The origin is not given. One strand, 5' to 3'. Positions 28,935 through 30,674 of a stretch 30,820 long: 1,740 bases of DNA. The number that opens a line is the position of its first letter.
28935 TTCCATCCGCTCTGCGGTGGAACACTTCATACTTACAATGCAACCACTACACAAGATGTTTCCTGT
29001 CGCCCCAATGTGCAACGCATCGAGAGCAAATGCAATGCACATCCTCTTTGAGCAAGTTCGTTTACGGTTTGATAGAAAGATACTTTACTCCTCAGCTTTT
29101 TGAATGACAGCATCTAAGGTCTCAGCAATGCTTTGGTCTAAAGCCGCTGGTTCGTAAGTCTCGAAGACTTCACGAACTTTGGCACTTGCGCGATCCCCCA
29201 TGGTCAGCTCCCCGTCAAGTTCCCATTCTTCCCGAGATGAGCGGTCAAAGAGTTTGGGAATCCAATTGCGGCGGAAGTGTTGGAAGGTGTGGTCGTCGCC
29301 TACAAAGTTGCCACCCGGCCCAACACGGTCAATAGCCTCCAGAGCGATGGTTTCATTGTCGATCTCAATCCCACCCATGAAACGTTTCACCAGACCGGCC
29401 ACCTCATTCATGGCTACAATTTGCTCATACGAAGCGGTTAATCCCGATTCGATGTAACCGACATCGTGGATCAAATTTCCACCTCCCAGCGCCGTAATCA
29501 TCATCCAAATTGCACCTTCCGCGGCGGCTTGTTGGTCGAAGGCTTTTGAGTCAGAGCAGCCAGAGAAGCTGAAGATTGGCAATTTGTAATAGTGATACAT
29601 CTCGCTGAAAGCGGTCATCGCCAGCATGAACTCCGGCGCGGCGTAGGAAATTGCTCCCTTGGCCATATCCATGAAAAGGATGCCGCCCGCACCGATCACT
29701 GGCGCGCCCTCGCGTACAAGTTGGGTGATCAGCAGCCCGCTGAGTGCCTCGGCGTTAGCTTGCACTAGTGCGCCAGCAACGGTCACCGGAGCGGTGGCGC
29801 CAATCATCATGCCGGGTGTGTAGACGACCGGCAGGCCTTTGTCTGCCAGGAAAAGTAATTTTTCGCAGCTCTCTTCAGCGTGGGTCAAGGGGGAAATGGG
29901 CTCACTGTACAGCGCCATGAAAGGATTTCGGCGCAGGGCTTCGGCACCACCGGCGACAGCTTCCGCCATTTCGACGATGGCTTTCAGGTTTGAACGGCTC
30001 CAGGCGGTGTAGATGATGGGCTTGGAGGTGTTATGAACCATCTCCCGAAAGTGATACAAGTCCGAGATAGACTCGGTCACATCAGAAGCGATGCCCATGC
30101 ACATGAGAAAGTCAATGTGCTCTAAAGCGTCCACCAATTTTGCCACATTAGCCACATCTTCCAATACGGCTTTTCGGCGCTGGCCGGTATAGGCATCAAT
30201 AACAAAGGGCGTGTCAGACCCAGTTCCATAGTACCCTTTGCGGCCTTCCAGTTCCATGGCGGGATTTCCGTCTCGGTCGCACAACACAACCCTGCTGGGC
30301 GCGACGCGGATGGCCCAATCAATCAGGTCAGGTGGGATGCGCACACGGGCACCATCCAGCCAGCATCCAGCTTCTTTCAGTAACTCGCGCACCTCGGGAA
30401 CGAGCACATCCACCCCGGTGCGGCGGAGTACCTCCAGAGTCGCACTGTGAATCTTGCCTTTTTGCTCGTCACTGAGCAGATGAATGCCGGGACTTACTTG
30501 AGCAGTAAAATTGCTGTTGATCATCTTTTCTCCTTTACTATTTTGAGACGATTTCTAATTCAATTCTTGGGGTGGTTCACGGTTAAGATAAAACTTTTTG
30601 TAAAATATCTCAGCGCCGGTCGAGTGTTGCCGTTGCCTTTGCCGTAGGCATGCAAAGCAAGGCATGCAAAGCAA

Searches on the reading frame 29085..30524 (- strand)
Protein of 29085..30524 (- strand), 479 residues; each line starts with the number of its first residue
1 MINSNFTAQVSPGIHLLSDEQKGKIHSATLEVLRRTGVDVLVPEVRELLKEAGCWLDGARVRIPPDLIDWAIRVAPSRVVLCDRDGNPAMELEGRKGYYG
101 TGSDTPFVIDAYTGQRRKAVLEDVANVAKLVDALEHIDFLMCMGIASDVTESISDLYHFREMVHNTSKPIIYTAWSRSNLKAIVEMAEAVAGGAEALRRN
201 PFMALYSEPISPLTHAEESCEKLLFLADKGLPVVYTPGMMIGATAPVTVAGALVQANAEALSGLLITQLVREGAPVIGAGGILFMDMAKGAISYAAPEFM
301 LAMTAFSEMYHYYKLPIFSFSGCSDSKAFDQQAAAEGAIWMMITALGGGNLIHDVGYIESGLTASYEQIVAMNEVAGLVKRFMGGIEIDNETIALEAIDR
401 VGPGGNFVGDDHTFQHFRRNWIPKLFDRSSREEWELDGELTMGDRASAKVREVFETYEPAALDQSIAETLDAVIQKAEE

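Call 5: search_protein_families(library=pfam, proteins=[window:29085-30524:-])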
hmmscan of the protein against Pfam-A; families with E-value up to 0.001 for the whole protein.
window:29085-30524:- (479 aa): 1 family
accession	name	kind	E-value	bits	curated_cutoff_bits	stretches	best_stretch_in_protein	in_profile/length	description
PF06253.16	MTTB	-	2.5e-106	356.1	25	1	11-477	28-495/500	Trimethylamine methyltransferase (MTTB)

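Call 6: search_protein_families(library=ncbifam, proteins=[window:29085-30524:-])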
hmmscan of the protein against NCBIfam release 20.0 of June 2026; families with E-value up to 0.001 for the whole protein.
window:29085-30524:- (479 aa): 1 family
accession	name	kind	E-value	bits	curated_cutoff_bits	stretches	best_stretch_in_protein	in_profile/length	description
TIGR02369.2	trimeth_pyl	equivalog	1.5e-130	435.9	525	1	14-478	3-469/469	[trimethylamine--corrinoid protein] Co-methyltransferase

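Call 96: search_solved_structures(query=window:29085-30524:-)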
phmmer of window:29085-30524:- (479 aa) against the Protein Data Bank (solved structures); distinct sequences matched with E-value up to 0.001: 5.
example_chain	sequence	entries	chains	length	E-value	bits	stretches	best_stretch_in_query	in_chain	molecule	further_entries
7xcl_A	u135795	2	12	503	3.3e-65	223.6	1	12-478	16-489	Trimethylamine methyltransferase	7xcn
7xcm_A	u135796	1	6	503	4.8e-65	223.1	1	12-478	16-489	Trimethylamine methyltransferase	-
2qne_A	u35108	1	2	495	7.8e-65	222.4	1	10-475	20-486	Putative methyltransferase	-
9yce_A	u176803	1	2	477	1.2e-64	221.8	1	12-475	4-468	Glycine betaine methyltransferase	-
4yyc_A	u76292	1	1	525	1.3e-48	169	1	32-477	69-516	Putative trimethylamine methyltransferase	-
